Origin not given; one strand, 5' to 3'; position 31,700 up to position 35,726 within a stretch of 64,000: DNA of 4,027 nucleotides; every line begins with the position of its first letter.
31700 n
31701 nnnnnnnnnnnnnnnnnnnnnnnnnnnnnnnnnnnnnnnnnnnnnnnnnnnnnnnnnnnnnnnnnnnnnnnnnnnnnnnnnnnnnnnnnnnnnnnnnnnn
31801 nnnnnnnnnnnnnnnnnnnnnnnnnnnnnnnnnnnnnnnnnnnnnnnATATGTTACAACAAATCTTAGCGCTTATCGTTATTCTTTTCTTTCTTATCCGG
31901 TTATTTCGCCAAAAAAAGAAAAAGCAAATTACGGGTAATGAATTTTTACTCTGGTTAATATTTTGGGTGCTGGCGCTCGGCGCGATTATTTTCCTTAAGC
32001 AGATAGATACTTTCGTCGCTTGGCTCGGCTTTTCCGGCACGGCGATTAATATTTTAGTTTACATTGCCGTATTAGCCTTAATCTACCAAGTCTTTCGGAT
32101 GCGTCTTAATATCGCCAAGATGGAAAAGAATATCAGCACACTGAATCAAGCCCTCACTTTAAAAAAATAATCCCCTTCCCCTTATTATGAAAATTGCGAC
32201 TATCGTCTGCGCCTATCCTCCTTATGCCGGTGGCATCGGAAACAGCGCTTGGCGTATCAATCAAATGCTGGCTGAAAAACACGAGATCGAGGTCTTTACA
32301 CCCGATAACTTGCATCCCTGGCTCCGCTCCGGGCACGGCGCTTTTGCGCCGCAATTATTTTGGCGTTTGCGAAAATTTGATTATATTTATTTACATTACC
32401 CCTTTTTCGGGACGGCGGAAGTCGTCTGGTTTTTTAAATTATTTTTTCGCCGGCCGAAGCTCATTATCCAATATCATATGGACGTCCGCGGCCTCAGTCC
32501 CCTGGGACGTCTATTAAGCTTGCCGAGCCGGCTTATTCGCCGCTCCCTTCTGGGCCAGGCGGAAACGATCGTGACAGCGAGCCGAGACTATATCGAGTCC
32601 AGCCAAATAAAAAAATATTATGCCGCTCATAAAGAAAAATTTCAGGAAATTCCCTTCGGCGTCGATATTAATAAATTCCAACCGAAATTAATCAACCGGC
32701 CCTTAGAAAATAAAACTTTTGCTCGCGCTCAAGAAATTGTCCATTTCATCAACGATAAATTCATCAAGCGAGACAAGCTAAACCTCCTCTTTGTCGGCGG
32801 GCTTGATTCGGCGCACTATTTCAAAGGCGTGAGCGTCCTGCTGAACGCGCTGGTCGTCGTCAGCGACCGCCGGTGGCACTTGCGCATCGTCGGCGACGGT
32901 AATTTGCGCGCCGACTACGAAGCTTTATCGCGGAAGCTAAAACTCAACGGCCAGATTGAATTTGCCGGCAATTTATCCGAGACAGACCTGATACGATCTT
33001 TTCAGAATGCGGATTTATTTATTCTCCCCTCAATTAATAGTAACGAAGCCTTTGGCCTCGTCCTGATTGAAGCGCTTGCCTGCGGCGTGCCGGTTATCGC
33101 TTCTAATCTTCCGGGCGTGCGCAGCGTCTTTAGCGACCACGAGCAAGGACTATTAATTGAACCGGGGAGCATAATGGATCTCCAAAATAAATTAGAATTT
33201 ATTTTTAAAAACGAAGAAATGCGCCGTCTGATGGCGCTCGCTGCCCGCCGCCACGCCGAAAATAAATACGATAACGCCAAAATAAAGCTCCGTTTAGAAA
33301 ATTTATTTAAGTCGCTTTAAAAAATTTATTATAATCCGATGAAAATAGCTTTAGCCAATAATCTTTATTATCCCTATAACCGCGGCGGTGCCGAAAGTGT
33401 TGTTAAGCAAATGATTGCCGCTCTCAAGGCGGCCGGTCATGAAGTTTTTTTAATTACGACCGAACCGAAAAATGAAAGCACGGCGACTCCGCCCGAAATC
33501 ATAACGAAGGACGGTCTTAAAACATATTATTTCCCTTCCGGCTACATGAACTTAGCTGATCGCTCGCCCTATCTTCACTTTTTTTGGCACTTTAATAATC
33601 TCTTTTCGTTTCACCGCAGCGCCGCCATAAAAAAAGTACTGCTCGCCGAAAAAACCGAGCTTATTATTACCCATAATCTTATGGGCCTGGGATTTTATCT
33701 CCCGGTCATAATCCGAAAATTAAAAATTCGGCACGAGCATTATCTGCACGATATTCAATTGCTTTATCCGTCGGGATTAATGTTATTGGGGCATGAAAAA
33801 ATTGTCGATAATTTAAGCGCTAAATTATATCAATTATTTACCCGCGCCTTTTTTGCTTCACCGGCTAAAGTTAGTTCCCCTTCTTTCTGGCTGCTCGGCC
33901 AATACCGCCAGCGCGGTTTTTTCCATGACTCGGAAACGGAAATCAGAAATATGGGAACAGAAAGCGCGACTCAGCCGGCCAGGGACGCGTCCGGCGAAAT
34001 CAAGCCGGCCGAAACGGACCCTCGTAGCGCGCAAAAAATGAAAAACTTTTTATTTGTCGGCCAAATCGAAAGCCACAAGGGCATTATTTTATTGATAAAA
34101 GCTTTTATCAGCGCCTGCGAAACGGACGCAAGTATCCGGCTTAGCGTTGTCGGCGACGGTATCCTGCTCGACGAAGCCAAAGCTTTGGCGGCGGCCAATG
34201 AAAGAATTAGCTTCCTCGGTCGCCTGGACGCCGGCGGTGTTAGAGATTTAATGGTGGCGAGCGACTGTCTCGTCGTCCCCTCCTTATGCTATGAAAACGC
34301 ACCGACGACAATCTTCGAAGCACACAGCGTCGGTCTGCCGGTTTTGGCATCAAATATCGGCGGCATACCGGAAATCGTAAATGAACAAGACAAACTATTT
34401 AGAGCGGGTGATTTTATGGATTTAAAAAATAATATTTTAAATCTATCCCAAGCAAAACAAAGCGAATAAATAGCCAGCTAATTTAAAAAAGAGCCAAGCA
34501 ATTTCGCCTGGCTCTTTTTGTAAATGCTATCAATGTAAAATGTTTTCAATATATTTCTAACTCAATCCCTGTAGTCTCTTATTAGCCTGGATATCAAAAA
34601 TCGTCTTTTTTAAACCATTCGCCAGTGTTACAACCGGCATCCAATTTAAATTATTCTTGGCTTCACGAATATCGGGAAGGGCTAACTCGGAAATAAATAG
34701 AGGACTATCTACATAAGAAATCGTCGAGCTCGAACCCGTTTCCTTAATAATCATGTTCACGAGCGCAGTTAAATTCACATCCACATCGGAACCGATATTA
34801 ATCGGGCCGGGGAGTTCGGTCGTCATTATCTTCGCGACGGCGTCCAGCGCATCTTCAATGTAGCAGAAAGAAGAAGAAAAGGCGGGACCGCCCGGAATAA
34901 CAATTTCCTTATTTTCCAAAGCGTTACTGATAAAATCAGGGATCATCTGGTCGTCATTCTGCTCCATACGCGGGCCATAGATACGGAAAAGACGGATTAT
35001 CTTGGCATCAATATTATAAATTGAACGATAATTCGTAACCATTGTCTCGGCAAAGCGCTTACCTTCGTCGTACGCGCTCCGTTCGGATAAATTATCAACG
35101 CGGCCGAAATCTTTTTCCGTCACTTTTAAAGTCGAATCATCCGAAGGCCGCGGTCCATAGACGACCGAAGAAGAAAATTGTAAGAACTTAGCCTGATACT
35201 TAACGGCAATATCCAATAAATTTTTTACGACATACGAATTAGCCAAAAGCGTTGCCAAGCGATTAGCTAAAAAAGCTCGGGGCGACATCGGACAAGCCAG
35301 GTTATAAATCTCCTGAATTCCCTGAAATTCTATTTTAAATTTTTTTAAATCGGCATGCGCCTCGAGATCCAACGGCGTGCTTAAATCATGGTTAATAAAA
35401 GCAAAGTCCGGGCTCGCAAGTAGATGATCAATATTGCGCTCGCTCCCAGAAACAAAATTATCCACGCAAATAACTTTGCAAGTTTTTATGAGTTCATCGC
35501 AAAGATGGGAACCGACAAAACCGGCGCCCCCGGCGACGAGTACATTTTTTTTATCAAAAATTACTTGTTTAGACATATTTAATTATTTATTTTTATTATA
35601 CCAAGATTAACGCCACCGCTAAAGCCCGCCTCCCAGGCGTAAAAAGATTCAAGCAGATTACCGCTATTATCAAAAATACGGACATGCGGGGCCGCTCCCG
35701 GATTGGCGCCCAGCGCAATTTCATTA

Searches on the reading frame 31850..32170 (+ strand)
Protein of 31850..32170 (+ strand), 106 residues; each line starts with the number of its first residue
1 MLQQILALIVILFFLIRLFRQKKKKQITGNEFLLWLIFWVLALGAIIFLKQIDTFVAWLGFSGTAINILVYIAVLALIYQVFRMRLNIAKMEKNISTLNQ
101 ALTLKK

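Call 4: search_protein_families(library=pfam, proteins=[window:31850-32170:+], max_evalue=0.01)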
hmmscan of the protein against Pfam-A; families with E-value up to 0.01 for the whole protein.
window:31850-32170:+ (106 aa): 1 family
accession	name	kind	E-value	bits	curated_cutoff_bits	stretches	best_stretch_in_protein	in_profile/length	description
PF10066.14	DUF2304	-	2.4e-15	57.1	25.5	1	3-105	2-103/106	Uncharacterized conserved protein (DUF2304)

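Call 70: search_protein_families(library=ncbifam, proteins=[window:31850-32170:+], max_evalue=0.00001)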
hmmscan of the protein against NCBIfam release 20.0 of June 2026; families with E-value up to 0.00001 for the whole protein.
window:31850-32170:+ (106 aa): 0 families

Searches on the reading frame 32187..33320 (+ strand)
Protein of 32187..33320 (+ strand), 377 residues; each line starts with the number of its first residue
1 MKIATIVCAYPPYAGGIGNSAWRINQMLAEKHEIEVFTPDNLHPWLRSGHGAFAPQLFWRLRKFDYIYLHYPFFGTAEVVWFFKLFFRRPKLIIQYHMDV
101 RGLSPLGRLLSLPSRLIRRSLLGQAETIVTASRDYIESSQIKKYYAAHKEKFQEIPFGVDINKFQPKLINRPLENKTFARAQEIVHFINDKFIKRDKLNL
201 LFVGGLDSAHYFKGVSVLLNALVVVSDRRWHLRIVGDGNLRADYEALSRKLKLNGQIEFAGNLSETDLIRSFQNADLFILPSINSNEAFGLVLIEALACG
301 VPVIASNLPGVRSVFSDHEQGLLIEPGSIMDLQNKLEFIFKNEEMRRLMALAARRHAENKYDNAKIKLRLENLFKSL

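Call 4: search_protein_families(library=pfam, proteins=[window:32187-33320:+], max_evalue=0.01)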
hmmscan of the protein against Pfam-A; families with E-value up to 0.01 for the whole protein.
window:32187-33320:+ (377 aa): 6 families
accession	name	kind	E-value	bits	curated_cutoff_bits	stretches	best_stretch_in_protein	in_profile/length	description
PF00534.26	Glycos_transf_1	-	2.5e-38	131.7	26.4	1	192-355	10-171/172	Glycosyl transferases group 1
PF13692.12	Glyco_trans_1_4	-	7.7e-30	104.4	27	1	199-341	3-141/142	Glycosyl transferases group 1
PF13524.12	Glyco_trans_1_2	-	1.2e-11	45.1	25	1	229-364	14-136/144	Glycosyl transferase-like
PF20706.3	GT4-conflict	-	4.2e-09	36.3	26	1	194-331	194-335/385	Family 4 Glycosyltransferase in conflict systems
PF13439.12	Glyco_transf_4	-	1.8e-07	31.8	28.5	1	15-162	2-169/170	Glycosyltransferase Family 4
PF13579.12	Glyco_trans_4_4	-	3e-05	24.9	29.7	1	57-135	65-138/158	Glycosyl transferase 4-like domain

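Call 70: search_protein_families(library=ncbifam, proteins=[window:32187-33320:+], max_evalue=0.00001)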
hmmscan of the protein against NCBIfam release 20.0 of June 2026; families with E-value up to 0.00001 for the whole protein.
window:32187-33320:+ (377 aa): 33 families (the best 25 are shown)
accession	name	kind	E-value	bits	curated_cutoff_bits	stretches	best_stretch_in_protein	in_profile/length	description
TIGR03999.1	thiol_BshA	equivalog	1e-25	90.5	273.7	1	224-376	224-372/375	N-acetyl-alpha-D-glucosaminyl L-malate synthase BshA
NF041876.1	EPS_EpsE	equivalog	3.7e-25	89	400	1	210-364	224-383/389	exopolysaccharide biosynthesis GT4 family glycosyltransferase EpsE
TIGR03088.1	stp2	hypoth_equivalog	2.3e-24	86.1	409.05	1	117-375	129-371/374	TIGR03088 family PEP-CTERM/XrtA system glycosyltransferase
TIGR03449.1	mycothiol_MshA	equivalog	1.3e-23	83.5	462.5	1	119-359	159-386/406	D-inositol-3-phosphate glycosyltransferase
NF047684.1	TeichurnBiosyTuaC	equivalog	1.7e-20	73.3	550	1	143-375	178-387/391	teichuronic acid biosynthesis protein TuaC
NF046085.1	XrtY_assoc_Gly1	equivalog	4.1e-19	68.7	400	1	182-376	204-383/387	XrtY-associated glycosyltransferase XYAG1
TIGR04157.1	glyco_rSAM_CFB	subfamily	9.5e-19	67.6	400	1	168-373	197-405/406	TIGR04157 family glycosyltransferase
NF007396.0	PRK09922.1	equivalog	1.1e-17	64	385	1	190-347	175-331/361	lipopolysaccharide 1,6-galactosyltransferase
NF050063.1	ProtGlycPglJ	equivalog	2.5e-17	63.1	500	1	191-368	188-357/363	N-acetylgalactosamine-N,N'-diacetylbacillosaminyl-diphospho-undecaprenol 4-alpha-N-acetylgalactosaminyltransferase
NF038298.1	EPS_HpsO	equivalog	1.6e-16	60.1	575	1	188-374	192-384/388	hormogonium polysaccharide biosynthesis glycosyltransferase HpsO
NF050056.1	ProtGlycPglH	equivalog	2.9e-15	56.2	600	1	185-375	166-351/354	GalNAc-alpha-(1->4)-GalNAc-alpha-(1->3)-diNAcBac-PP-undecaprenol alpha-1,4-N-acetyl-D-galactosaminyltransferase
TIGR02149.1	glgA_Coryne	subfamily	3e-15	56.2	302.4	1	142-375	161-388/391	glycogen synthase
TIGR04047.1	MSMEG_0565_glyc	hypoth_equivalog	6e-15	55.2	259.85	1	173-356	168-355/373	MSMEG_0565 family glycosyltransferase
TIGR02472.1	sucr_P_syn_N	equivalog_domain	1.6e-14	53.6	576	1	276-359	342-423/439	sucrose-phosphate synthase, putative, glycosyltransferase domain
NF053787.1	GlcN_PG_synth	equivalog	3.3e-14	52.5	480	1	155-367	169-349/361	N-acetylglucosaminyl phosphatidylglycerol synthase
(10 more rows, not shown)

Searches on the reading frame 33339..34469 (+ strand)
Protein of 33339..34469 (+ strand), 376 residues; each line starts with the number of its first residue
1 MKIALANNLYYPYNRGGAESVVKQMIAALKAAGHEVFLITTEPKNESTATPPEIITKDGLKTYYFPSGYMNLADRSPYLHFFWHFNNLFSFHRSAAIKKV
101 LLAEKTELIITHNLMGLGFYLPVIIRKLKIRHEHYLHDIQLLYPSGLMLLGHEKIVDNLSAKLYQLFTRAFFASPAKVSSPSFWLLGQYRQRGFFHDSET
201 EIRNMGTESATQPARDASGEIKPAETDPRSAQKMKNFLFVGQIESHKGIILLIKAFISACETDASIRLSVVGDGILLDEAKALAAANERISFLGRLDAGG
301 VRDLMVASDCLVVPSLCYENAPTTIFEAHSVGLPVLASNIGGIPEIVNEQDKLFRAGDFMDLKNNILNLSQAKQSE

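Call 4: search_protein_families(library=pfam, proteins=[window:33339-34469:+], max_evalue=0.01)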
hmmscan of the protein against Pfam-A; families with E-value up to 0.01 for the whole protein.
window:33339-34469:+ (376 aa): 5 families
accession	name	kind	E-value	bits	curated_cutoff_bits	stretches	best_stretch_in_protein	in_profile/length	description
PF13692.12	Glyco_trans_1_4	-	4.8e-23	82.4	27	1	235-370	2-140/142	Glycosyl transferases group 1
PF00534.26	Glycos_transf_1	-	5.7e-22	78.5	26.4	1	231-366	12-152/172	Glycosyl transferases group 1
PF13439.12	Glyco_transf_4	-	4.6e-11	43.5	28.5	1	16-191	2-150/170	Glycosyltransferase Family 4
PF13579.12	Glyco_trans_4_4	-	5.2e-10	40.3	29.7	1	16-195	1-148/158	Glycosyl transferase 4-like domain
PF20706.3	GT4-conflict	-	0.0012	18.4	26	0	224-350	189-323/385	Family 4 Glycosyltransferase in conflict systems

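Call 70: search_protein_families(library=ncbifam, proteins=[window:33339-34469:+], max_evalue=0.00001)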
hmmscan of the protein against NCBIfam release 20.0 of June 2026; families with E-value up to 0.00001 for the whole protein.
window:33339-34469:+ (376 aa): 18 families
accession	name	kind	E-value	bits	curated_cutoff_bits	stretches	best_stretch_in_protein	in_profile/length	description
TIGR03088.1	stp2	hypoth_equivalog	2.9e-17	62.8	409.05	1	213-366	176-332/374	TIGR03088 family PEP-CTERM/XrtA system glycosyltransferase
NF047684.1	TeichurnBiosyTuaC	equivalog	3.4e-17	62.5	550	1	234-371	219-353/391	teichuronic acid biosynthesis protein TuaC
TIGR04157.1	glyco_rSAM_CFB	subfamily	8e-15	54.7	400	1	235-351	228-343/406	TIGR04157 family glycosyltransferase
TIGR03999.1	thiol_BshA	equivalog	2.2e-11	43.3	273.7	1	247-371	212-337/375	N-acetyl-alpha-D-glucosaminyl L-malate synthase BshA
NF012028.0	PRK15484.1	subfamily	7.4e-11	41.7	618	1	170-355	135-324/380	lipopolysaccharide N-acetylglucosaminyltransferase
NF046085.1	XrtY_assoc_Gly1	equivalog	1.9e-10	40.2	400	1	227-352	202-328/387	XrtY-associated glycosyltransferase XYAG1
NF041876.1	EPS_EpsE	equivalog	3.5e-10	39.7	400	1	225-351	205-338/389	exopolysaccharide biosynthesis GT4 family glycosyltransferase EpsE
TIGR02149.1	glgA_Coryne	subfamily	2.3e-09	36.9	302.4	1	235-350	205-325/391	glycogen synthase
TIGR04063.1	stp3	hypoth_equivalog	3.9e-09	35.9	442.05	1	238-374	217-362/397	TIGR04063 family PEP-CTERM/XrtA system glycosyltransferase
NF007396.0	PRK09922.1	equivalog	5.7e-09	35.3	385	1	228-373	176-327/361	lipopolysaccharide 1,6-galactosyltransferase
TIGR04348.1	TIGR04348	equivalog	3.5e-08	32.9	300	1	231-364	134-269/310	selenoneine biosynthesis selenosugar synthase SenB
NF038229.1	Glyco4_Geo_Pelo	equivalog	5.7e-07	28.9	400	1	234-371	161-300/338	GPMC system family 4 glycosyltransferase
TIGR04047.1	MSMEG_0565_glyc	hypoth_equivalog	6.1e-07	28.8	259.85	1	234-355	193-323/373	MSMEG_0565 family glycosyltransferase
TIGR02095.1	glgA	subfamily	7e-07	28.3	328.45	1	234-352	294-412/477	glycogen/starch synthase, ADP-glucose type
NF038011.1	PelF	equivalog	1.4e-06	27.7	100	0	238-351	310-426/489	GT4 family glycosyltransferase PelF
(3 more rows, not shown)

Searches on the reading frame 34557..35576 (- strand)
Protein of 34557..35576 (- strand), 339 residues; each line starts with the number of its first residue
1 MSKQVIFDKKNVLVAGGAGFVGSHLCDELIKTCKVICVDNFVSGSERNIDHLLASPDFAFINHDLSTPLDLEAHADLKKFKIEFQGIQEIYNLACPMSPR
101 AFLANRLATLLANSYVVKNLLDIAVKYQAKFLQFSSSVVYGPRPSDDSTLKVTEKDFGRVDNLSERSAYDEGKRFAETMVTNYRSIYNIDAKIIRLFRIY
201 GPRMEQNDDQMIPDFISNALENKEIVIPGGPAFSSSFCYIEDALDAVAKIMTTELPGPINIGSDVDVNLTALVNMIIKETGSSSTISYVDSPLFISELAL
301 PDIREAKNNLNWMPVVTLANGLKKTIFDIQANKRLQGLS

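Call 8: search_protein_families(library=pfam, proteins=[window:34557-35576:-], max_evalue=0.001)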
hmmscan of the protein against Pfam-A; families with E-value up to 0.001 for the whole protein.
window:34557-35576:- (339 aa): 4 families
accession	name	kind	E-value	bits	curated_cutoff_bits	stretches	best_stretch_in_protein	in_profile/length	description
PF01370.27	Epimerase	-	1.4e-38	133.1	20.9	1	12-262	1-240/240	NAD dependent epimerase/dehydratase family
PF16363.11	GDP_Man_Dehyd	-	4e-33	115.7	27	1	13-325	1-332/332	GDP-mannose 4,6 dehydratase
PF01073.25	3Beta_HSD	-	1.4e-07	31.3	22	1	13-242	1-220/280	3-beta hydroxysteroid dehydrogenase/isomerase family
PF07993.18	NAD_binding_4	-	1.2e-06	28.4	20.1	0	110-204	109-213/258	Male sterility protein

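Call 70: search_protein_families(library=ncbifam, proteins=[window:34557-35576:-], max_evalue=0.00001)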
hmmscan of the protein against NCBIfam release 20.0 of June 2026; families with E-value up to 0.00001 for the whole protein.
window:34557-35576:- (339 aa): 12 families
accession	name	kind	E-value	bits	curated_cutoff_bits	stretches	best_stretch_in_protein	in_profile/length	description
TIGR01181.1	dTDP_gluc_dehyt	equivalog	7.7e-27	94.2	365.1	1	12-327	2-309/321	dTDP-glucose 4,6-dehydratase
TIGR04180.1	EDH_00030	hypoth_equivalog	8.9e-17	61.1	475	1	12-286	1-262/297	NAD-dependent 4,6-dehydratase LegB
TIGR02197.1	heptose_epim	equivalog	1.2e-16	60.8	274.6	1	12-326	1-310/316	ADP-glyceromanno-heptose 6-epimerase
NF007490.0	PRK10084.1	subfamily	4.4e-16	58.8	649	1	12-332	3-337/361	dTDP-glucose 4,6-dehydratase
NF011728.1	PRK15181.1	equivalog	8.8e-16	57.8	760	1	5-253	11-251/348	Vi polysaccharide biosynthesis UDP-N-acetylglucosaminuronic acid C-4 epimerase TviC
TIGR01179.1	galE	equivalog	1.5e-14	53.6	262.3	1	11-206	1-183/332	UDP-glucose 4-epimerase GalE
NF008872.0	PRK11908.1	equivalog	7.4e-14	51.5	294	1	10-252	2-238/349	bifunctional UDP-4-keto-pentose/UDP-xylose synthase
NF007582.0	PRK10217.1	equivalog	7.9e-12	44.9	698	1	10-332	2-334/355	dTDP-glucose 4,6-dehydratase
NF005998.1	PRK08125.1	equivalog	6.2e-11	41.4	777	1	8-279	314-584/649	bifunctional UDP-4-amino-4-deoxy-L-arabinose formyltransferase/UDP-glucuronic acid oxidase ArnA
NF047922.1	GDPFucSynFcl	equivalog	2.5e-07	30.4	500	0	110-325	78-297/308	GDP-L-fucose synthase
TIGR01746.1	Thioester-redct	subfamily_domain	1.2e-06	28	213.35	0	113-235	112-231/371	thioester reductase domain-containing protein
NF008360.0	PRK11150.1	equivalog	1.5e-06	27.7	452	0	12-292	2-265/310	ADP-glyceromanno-heptose 6-epimerase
